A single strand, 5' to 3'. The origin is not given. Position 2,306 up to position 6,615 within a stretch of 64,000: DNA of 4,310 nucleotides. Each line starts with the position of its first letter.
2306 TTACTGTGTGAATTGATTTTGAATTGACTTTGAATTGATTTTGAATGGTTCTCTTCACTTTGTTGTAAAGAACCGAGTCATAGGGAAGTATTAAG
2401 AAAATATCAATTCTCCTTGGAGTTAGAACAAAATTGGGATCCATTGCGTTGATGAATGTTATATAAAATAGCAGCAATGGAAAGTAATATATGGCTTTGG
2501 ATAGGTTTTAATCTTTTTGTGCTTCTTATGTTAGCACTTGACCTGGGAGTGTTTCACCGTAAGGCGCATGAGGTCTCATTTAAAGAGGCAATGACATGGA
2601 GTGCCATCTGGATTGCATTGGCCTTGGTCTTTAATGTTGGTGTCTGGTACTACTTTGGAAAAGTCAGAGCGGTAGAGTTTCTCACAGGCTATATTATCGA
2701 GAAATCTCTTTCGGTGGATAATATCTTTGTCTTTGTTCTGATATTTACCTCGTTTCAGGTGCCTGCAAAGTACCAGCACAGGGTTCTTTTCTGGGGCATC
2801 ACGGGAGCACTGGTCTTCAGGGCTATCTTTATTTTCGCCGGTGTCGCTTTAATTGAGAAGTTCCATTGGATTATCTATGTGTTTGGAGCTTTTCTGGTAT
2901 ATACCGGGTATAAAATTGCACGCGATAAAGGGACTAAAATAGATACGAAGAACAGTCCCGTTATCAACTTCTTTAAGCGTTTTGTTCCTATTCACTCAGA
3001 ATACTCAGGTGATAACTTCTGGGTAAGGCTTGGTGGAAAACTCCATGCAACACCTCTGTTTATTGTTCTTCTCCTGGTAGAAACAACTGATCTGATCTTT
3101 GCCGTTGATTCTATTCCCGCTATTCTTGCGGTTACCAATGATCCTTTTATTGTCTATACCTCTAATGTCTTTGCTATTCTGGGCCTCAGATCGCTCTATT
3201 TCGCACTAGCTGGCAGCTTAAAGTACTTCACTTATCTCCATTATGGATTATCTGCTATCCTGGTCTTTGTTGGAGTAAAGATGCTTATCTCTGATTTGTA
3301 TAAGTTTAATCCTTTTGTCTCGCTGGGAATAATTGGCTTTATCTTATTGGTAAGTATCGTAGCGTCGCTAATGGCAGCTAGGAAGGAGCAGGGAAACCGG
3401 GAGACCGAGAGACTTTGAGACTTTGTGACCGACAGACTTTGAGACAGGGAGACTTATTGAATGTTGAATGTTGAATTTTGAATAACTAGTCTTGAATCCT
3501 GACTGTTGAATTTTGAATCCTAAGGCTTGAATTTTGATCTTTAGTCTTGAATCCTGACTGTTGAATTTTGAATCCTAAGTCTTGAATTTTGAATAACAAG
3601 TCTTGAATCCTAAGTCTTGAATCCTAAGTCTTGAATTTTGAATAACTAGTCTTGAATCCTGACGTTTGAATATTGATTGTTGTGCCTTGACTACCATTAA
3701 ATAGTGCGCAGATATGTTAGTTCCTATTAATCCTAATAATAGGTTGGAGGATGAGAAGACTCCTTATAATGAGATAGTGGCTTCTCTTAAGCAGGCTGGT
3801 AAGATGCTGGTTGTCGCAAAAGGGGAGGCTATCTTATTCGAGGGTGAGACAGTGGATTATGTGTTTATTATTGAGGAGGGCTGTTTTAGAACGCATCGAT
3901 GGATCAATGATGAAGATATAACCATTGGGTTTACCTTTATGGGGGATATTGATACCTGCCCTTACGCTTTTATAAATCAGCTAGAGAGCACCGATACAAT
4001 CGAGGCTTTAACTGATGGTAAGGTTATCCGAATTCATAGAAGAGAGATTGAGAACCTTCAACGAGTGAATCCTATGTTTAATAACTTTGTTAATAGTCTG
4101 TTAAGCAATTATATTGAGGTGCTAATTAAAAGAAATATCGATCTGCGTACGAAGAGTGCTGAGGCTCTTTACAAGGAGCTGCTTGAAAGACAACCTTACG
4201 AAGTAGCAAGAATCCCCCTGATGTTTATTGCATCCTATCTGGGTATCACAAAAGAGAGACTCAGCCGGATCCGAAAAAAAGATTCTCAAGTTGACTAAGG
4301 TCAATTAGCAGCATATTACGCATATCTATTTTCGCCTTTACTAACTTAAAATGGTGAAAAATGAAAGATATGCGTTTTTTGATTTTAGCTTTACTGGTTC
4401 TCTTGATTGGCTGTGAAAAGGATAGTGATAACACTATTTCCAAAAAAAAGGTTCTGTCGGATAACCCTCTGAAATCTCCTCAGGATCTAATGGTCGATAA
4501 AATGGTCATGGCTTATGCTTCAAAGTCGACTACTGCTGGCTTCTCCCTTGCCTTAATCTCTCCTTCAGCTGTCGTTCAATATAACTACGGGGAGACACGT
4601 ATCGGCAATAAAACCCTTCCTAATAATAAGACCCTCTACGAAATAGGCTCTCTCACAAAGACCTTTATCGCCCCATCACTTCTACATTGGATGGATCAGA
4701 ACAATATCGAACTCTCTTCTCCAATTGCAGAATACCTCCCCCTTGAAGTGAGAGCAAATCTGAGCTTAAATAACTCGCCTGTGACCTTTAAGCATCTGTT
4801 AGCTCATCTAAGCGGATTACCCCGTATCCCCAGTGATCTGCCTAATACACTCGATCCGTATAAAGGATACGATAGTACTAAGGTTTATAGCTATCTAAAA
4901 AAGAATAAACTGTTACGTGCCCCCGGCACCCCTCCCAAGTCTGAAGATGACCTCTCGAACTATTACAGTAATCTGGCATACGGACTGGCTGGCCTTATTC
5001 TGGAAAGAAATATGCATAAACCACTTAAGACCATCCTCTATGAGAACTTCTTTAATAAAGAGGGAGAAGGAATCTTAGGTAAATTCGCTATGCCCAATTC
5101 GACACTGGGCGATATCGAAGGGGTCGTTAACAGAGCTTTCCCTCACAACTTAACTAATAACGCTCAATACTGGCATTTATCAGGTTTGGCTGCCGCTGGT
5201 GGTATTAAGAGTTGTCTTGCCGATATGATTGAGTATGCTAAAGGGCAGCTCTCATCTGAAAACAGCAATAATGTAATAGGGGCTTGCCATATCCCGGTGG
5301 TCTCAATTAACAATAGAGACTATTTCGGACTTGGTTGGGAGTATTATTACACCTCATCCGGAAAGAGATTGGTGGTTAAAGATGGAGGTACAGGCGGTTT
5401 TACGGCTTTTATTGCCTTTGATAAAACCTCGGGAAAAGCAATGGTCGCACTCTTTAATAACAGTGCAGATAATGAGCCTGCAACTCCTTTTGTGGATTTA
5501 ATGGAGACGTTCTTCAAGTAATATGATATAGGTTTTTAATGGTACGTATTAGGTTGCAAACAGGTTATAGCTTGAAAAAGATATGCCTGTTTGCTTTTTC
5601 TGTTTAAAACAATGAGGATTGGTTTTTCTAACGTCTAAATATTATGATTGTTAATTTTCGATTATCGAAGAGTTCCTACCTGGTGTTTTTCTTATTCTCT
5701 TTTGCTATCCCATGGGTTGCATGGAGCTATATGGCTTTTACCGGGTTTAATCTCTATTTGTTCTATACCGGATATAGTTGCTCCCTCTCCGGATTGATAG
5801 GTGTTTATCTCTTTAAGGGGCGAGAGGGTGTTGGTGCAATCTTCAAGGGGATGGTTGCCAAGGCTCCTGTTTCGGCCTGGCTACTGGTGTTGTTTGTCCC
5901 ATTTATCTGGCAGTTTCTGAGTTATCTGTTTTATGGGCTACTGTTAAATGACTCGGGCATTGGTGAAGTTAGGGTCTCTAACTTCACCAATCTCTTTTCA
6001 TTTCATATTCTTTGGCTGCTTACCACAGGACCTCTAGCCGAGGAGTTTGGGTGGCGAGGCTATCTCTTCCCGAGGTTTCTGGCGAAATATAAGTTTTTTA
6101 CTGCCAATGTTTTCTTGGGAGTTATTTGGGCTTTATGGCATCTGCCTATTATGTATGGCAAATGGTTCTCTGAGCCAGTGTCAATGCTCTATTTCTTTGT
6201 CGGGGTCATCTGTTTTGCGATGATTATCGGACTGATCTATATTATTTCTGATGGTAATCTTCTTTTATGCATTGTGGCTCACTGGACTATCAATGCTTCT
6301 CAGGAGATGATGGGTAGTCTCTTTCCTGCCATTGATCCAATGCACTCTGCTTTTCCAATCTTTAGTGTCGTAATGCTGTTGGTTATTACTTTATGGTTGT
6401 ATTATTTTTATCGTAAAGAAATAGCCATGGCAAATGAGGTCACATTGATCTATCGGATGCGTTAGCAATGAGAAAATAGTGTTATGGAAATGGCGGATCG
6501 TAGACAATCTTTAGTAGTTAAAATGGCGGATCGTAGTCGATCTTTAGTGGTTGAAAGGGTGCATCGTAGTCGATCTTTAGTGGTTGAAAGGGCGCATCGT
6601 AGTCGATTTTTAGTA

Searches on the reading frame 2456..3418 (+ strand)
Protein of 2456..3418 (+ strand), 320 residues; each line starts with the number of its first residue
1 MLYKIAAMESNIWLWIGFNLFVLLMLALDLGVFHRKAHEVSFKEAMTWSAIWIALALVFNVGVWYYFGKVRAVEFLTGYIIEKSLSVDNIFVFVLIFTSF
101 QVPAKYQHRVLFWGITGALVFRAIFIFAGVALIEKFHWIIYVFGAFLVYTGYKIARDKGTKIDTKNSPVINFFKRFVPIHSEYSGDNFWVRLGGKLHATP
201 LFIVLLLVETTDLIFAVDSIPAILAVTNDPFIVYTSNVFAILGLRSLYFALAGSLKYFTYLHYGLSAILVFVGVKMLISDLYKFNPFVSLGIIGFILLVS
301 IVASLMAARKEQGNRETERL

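Call 16: search_protein_families(library=pfam, proteins=[window:2456-3418:+], max_evalue=0.001)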
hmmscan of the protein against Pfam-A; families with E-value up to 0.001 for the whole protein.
window:2456-3418:+ (320 aa): 1 family
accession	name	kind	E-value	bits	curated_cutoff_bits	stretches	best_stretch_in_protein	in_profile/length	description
PF03741.22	TerC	-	1e-54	185.4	27.8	1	76-279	1-177/178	Integral membrane protein TerC family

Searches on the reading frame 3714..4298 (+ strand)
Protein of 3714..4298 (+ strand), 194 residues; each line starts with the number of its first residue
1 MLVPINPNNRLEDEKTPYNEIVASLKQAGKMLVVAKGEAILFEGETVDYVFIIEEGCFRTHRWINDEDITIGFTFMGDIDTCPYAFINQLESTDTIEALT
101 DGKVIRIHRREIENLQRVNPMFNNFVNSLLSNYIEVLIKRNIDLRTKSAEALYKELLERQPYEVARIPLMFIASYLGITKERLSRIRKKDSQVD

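Call 16: search_protein_families(library=pfam, proteins=[window:3714-4298:+], max_evalue=0.001)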
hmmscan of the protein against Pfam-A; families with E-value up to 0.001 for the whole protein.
window:3714-4298:+ (194 aa): 1 family
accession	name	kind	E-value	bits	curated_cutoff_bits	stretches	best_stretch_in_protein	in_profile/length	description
PF00027.35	cNMP_binding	-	4.6e-09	36.6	27.5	1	34-115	4-85/89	Cyclic nucleotide-binding domain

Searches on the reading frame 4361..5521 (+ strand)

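Call 16: search_protein_families(library=pfam, proteins=[window:4361-5521:+], max_evalue=0.001)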
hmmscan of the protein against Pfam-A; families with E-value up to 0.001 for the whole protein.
window:4361-5521:+ (386 aa): 1 family
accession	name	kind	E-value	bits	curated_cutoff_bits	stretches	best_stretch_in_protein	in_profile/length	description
PF00144.29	Beta-lactamase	-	1.6e-32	113.5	27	1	52-373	8-316/329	Beta-lactamase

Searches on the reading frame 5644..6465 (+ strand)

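Call 16: search_protein_families(library=pfam, proteins=[window:5644-6465:+], max_evalue=0.001)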
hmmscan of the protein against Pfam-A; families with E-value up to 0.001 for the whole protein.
window:5644-6465:+ (273 aa): 1 family
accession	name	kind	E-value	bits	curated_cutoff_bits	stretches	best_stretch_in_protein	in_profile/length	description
PF02517.21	Rce1-like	-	3.1e-15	56.7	22.4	1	119-218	5-92/93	Type II CAAX prenyl endopeptidase Rce1-like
